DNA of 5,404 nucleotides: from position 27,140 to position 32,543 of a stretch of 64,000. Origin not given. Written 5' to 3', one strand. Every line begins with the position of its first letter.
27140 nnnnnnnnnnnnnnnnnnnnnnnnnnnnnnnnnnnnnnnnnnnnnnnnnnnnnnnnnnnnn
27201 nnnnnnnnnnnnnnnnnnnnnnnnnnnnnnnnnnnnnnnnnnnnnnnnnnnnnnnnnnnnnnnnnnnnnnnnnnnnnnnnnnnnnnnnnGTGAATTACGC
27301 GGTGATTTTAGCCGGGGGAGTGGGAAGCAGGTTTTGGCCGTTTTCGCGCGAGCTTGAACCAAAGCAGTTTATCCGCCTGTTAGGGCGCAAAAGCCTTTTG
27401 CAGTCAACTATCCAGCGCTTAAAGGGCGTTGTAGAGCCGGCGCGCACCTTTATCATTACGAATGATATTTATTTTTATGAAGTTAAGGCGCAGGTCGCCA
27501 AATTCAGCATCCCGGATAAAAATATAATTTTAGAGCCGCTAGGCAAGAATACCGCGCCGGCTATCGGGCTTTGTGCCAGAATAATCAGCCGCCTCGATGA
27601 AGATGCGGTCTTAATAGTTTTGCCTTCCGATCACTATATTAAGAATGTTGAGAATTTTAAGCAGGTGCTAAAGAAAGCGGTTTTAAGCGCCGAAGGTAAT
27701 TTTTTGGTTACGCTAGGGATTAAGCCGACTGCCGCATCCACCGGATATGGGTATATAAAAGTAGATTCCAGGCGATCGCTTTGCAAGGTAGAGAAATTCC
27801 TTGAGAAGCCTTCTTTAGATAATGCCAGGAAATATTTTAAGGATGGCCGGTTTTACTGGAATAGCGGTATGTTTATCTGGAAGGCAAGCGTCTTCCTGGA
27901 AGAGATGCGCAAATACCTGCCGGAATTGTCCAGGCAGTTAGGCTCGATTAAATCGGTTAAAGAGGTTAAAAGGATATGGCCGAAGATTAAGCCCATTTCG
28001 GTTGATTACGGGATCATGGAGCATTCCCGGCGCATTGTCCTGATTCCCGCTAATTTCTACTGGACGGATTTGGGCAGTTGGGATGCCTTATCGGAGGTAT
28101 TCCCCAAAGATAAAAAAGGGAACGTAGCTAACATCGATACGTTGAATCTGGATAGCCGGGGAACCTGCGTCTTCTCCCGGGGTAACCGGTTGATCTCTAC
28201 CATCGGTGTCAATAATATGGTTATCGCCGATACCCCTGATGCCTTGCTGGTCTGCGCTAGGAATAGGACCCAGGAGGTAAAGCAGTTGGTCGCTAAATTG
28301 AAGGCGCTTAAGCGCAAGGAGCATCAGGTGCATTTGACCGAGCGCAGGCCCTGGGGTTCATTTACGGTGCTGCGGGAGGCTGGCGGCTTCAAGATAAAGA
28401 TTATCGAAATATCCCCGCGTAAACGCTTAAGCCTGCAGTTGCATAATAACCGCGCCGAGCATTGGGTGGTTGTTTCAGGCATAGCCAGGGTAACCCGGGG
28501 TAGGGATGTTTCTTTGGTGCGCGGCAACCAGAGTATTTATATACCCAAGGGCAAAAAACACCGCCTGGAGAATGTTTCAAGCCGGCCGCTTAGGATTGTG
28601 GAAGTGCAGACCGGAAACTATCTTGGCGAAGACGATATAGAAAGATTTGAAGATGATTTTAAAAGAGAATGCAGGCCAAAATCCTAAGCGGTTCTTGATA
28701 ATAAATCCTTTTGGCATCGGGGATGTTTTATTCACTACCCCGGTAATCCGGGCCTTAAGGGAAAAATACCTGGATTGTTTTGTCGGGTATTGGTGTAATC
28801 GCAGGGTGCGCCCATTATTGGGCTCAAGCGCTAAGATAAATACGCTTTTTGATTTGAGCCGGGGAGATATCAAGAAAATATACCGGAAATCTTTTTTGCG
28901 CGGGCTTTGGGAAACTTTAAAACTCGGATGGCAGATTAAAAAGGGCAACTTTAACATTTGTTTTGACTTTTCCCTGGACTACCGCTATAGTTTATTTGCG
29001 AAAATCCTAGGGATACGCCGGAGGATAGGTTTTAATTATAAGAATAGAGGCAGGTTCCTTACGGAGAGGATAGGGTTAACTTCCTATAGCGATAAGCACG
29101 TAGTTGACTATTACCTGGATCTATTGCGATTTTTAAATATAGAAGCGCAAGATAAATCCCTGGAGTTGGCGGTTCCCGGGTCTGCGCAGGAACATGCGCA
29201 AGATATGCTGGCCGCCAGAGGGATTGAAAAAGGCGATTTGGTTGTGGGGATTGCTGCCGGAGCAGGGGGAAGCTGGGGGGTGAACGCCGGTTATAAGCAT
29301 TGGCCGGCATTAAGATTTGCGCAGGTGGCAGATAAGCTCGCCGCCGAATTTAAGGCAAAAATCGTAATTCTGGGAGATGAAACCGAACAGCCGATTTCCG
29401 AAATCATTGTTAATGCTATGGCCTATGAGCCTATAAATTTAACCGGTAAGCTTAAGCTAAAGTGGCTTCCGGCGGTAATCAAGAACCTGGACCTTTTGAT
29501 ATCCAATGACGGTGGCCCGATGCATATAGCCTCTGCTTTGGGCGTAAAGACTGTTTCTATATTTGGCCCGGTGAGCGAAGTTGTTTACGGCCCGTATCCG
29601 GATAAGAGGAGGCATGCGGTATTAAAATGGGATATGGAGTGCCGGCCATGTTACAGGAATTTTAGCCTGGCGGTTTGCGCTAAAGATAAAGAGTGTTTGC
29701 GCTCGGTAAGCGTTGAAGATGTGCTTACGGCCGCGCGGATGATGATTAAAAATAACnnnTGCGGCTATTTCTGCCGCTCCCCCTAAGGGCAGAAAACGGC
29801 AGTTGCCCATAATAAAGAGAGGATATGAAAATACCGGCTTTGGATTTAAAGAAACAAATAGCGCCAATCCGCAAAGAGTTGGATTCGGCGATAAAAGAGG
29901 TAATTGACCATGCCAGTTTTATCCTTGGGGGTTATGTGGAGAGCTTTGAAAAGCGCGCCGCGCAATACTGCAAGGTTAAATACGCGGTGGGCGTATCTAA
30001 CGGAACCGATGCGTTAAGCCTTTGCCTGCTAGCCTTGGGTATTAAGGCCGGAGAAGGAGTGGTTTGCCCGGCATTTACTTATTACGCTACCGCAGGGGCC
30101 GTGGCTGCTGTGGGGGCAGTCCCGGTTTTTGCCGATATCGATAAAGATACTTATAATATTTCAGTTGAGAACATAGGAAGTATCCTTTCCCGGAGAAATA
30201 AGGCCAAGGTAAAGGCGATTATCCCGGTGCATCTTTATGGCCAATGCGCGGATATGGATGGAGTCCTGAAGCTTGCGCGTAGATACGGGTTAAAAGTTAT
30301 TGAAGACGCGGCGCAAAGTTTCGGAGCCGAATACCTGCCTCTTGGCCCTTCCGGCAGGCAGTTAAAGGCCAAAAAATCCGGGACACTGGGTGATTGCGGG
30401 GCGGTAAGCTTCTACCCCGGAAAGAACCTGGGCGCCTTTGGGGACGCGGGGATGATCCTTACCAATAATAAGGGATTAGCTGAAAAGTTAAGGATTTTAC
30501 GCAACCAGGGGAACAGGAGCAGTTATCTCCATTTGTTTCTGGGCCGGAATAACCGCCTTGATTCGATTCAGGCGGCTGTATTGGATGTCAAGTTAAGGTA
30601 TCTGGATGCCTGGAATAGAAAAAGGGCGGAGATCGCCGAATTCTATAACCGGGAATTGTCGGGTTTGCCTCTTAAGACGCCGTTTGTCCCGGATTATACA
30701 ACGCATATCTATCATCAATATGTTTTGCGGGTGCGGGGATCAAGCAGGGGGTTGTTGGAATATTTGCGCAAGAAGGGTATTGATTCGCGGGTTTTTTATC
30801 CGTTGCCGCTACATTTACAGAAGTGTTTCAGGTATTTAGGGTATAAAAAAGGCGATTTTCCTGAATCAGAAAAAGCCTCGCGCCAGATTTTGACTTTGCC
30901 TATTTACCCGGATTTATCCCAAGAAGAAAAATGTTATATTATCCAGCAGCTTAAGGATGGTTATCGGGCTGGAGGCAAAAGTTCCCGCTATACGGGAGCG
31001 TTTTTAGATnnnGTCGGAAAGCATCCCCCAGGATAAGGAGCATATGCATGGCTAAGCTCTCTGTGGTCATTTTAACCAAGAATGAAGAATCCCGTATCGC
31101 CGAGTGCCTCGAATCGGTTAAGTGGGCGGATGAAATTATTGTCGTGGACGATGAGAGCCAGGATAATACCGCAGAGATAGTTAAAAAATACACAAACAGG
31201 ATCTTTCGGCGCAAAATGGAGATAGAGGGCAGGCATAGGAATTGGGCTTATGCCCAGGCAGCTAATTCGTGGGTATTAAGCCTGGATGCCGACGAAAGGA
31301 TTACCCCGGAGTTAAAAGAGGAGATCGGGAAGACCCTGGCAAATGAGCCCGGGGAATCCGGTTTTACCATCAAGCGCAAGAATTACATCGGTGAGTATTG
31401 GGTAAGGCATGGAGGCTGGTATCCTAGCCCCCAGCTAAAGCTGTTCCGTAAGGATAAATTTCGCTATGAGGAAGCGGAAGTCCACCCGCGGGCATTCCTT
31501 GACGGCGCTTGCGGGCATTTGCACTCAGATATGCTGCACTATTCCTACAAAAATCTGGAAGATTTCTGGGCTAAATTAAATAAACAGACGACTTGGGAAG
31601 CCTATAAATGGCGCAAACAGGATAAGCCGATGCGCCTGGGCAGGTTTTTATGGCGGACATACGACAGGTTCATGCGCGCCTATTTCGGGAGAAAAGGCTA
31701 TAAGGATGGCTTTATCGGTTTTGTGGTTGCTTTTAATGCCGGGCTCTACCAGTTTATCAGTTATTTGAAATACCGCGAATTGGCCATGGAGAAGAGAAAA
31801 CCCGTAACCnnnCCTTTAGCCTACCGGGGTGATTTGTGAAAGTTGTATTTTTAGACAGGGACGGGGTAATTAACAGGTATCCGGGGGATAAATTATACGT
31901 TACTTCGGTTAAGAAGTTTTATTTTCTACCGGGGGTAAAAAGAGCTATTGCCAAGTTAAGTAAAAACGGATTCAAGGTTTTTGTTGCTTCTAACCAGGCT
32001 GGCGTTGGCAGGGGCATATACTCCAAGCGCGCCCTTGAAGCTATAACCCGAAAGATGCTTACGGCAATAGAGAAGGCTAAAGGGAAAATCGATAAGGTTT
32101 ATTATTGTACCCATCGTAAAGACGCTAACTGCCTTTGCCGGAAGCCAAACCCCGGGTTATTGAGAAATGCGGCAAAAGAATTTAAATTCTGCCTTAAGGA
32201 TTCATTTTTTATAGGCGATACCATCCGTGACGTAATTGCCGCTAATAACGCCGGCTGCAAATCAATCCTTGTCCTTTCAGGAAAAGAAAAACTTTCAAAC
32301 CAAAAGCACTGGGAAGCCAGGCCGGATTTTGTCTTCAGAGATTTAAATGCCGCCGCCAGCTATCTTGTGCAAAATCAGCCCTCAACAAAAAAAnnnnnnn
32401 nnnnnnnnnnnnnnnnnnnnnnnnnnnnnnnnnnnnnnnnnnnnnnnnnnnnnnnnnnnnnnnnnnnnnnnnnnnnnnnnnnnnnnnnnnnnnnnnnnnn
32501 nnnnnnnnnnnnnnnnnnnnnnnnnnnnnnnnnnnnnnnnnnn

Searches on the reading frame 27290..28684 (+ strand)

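Call 6: search_protein_families(library=pfam, proteins=[window:27290-28684:+], max_evalue=0.001)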
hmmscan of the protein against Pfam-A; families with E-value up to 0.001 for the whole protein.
window:27290-28684:+ (465 aa): 5 families
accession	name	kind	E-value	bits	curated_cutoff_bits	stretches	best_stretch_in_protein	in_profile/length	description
PF00483.29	NTP_transferase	-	5.4e-46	157.6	21.2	1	4-275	2-243/245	Nucleotidyl transferase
PF01050.24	MannoseP_isomer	-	7.2e-43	145.9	23.6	1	342-455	3-116/116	Mannose-6-phosphate isomerase C-terminal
PF22640.1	ManC_GMP_beta-helix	-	2.8e-16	59.6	27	1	285-337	4-55/55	MannoseP isomerase/GMP-like beta-helix domain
PF07883.17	Cupin_2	-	9.4e-08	32.1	27.2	1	373-439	4-69/70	Cupin domain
PF12804.13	NTP_transf_3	-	7.5e-07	29.9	27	1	4-127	1-108/160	MobA-like NTP transferase domain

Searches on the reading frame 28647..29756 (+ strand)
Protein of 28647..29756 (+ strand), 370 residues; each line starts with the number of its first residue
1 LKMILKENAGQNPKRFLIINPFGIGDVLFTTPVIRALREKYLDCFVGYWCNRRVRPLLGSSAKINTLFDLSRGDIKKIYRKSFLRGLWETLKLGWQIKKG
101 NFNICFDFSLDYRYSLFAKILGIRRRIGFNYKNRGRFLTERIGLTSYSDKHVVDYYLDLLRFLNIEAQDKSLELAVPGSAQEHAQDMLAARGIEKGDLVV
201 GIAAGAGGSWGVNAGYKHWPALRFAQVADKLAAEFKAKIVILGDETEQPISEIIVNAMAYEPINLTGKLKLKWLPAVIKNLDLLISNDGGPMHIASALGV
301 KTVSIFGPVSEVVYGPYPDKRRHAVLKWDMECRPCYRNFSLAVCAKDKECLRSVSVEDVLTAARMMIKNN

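Call 6: search_protein_families(library=pfam, proteins=[window:28647-29756:+], max_evalue=0.001)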
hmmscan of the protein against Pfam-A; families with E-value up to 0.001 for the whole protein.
window:28647-29756:+ (370 aa): 1 family
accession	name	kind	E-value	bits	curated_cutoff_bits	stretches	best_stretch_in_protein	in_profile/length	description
PF01075.23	Glyco_transf_9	-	3.9e-28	98.9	22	1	91-337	2-238/247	Glycosyltransferase family 9 (heptosyltransferase)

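Call 84: search_protein_families(library=ncbifam, proteins=[window:28647-29756:+], max_evalue=1e-10)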
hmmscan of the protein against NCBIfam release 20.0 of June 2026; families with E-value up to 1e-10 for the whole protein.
window:28647-29756:+ (370 aa): 5 families
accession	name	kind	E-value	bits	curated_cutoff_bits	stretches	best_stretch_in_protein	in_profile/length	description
TIGR02201.1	heptsyl_trn_III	equivalog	4.7e-33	114.7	170.2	1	16-366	2-342/344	putative lipopolysaccharide heptosyltransferase III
TIGR02195.1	heptsyl_trn_II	equivalog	1.7e-29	103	134.6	1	16-366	2-337/339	lipopolysaccharide heptosyltransferase II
NF007742.0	PRK10422.1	equivalog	6e-26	91.1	467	1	12-368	4-344/352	lipopolysaccharide core heptosyltransferase RfaQ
TIGR02193.1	heptsyl_trn_I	equivalog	3.6e-16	59.3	185.3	1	17-321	3-296/320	lipopolysaccharide heptosyltransferase I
NF008162.0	PRK10916.1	equivalog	3.9e-15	55.9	569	1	15-321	2-302/348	ADP-heptose--LPS heptosyltransferase RfaF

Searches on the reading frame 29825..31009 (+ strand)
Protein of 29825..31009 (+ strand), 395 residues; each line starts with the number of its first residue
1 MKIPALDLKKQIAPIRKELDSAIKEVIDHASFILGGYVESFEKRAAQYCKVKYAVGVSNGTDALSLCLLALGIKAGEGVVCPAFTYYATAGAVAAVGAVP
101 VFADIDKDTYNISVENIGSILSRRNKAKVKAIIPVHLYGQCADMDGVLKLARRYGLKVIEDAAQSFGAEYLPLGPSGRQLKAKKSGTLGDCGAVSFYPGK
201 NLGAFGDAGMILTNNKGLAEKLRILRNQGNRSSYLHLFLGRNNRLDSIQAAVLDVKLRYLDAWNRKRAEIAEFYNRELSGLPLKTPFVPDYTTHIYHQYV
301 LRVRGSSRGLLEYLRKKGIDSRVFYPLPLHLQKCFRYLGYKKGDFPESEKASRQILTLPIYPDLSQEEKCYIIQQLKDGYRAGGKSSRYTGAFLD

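Call 6: search_protein_families(library=pfam, proteins=[window:29825-31009:+], max_evalue=0.001)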
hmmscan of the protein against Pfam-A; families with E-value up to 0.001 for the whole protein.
window:29825-31009:+ (395 aa): 3 families
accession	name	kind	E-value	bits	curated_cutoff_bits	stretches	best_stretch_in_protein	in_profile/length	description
PF01041.23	DegT_DnrJ_EryC1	-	3.6e-107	359.1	19.8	1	15-376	3-359/360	DegT/DnrJ/EryC1/StrS aminotransferase family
PF01212.27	Beta_elim_lyase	-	5.1e-05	23.2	27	1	38-169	34-176/288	Beta-eliminating lyase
PF00155.27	Aminotran_1_2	-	6.7e-05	22.7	19.7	1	39-149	45-170/361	Aminotransferase class I and II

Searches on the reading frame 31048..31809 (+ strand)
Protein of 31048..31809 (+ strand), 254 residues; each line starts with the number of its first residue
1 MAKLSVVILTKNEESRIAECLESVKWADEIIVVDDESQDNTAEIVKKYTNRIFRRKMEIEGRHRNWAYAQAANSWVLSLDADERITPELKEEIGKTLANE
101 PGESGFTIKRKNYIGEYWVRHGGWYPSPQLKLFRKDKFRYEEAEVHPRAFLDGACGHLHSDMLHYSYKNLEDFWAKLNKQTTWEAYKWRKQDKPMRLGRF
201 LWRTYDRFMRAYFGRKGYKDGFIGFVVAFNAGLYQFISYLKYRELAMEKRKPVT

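Call 6: search_protein_families(library=pfam, proteins=[window:31048-31809:+], max_evalue=0.001)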
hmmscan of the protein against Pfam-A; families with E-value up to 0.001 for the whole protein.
window:31048-31809:+ (254 aa): 2 families
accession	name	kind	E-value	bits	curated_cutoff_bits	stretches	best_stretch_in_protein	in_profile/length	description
PF00535.33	Glycos_transf_2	-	4.8e-20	72.6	23.3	1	5-132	1-141/168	Glycosyl transferase family 2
PF13704.12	Glyco_tranf_2_4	-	1e-07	32.8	27.5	1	11-85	1-84/98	Glycosyl transferase family 2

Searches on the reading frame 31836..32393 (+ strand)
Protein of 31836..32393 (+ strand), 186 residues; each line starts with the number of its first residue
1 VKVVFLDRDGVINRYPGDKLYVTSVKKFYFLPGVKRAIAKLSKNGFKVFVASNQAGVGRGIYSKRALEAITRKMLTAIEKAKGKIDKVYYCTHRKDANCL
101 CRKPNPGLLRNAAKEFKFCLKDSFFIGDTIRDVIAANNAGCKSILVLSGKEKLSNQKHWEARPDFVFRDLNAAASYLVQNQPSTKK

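Call 6: search_protein_families(library=pfam, proteins=[window:31836-32393:+], max_evalue=0.001)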
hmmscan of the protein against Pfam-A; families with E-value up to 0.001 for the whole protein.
window:31836-32393:+ (186 aa): 5 families
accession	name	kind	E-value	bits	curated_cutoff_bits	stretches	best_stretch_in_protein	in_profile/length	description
PF13242.12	Hydrolase_like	-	5.8e-19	68.2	22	1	101-172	2-74/75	HAD-hyrolase-like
PF13419.12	HAD_2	-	6.6e-12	46.3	23.8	1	26-146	76-178/178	Haloacid dehalogenase-like hydrolase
PF08645.17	PNK3P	-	8.9e-11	42.2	22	1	3-130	2-127/161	Polynucleotide kinase 3 phosphatase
PF00702.32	Hydrolase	-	1.7e-08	35.5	26.4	1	29-140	98-191/191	haloacid dehalogenase-like hydrolase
PF13344.12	Hydrolase_6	-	0.0006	20.3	27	0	4-65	1-50/101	Haloacid dehalogenase-like hydrolase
